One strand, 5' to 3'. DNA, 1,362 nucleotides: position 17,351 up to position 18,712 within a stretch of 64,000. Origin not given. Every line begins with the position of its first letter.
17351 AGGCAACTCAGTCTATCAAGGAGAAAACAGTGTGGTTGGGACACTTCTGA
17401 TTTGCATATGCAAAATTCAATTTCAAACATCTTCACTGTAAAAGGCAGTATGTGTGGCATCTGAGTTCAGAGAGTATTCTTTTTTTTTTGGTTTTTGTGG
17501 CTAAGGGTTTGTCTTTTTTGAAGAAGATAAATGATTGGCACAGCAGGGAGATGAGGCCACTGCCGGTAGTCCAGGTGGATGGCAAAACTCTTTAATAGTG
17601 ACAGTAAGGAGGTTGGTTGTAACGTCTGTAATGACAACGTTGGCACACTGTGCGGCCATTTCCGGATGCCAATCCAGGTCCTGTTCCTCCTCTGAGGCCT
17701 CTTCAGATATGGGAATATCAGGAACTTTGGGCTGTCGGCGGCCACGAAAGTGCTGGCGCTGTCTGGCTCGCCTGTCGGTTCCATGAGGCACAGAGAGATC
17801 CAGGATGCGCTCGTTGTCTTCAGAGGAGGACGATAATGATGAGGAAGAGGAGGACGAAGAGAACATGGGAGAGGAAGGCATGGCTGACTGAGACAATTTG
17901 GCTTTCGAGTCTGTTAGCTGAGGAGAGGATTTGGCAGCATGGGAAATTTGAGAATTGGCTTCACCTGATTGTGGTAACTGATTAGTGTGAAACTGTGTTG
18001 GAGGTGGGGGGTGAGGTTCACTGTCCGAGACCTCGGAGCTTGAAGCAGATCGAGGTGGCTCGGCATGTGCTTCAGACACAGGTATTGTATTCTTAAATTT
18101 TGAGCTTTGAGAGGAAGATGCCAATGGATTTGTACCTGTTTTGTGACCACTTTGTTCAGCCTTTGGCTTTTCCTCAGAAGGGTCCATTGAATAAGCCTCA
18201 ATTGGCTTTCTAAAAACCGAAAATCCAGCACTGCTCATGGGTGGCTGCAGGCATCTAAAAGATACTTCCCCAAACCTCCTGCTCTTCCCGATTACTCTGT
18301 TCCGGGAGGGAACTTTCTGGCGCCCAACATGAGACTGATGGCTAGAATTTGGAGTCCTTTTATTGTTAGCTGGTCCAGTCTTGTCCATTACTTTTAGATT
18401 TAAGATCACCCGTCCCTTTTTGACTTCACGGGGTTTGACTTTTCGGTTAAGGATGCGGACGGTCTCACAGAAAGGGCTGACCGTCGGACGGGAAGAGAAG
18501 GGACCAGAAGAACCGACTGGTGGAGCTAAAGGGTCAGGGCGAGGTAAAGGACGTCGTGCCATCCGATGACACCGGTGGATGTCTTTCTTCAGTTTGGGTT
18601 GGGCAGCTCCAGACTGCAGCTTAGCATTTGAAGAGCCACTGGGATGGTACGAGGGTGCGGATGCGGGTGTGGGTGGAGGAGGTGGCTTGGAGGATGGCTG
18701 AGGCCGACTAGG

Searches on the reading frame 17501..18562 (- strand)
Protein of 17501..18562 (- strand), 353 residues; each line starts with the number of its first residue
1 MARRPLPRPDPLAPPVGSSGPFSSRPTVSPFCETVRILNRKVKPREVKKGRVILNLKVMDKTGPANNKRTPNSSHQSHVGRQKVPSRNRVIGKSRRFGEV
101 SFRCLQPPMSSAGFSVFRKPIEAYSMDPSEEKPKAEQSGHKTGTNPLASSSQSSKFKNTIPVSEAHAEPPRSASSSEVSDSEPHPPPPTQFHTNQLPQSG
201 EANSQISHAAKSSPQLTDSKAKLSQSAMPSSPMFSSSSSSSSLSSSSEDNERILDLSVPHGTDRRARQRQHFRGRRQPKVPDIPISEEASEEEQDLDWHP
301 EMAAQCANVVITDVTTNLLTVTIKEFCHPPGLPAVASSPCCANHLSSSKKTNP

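Call 44: search_protein_families(library=pfam, proteins=[window:17501-18562:-], max_evalue=0.01)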
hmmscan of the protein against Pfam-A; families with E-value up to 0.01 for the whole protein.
window:17501-18562:- (353 aa): 1 family
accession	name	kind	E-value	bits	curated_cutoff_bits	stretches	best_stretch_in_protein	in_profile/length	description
PF17218.8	CBX7_C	-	1.6e-14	53.8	22.2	1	297-327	2-31/33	CBX family C-terminal motif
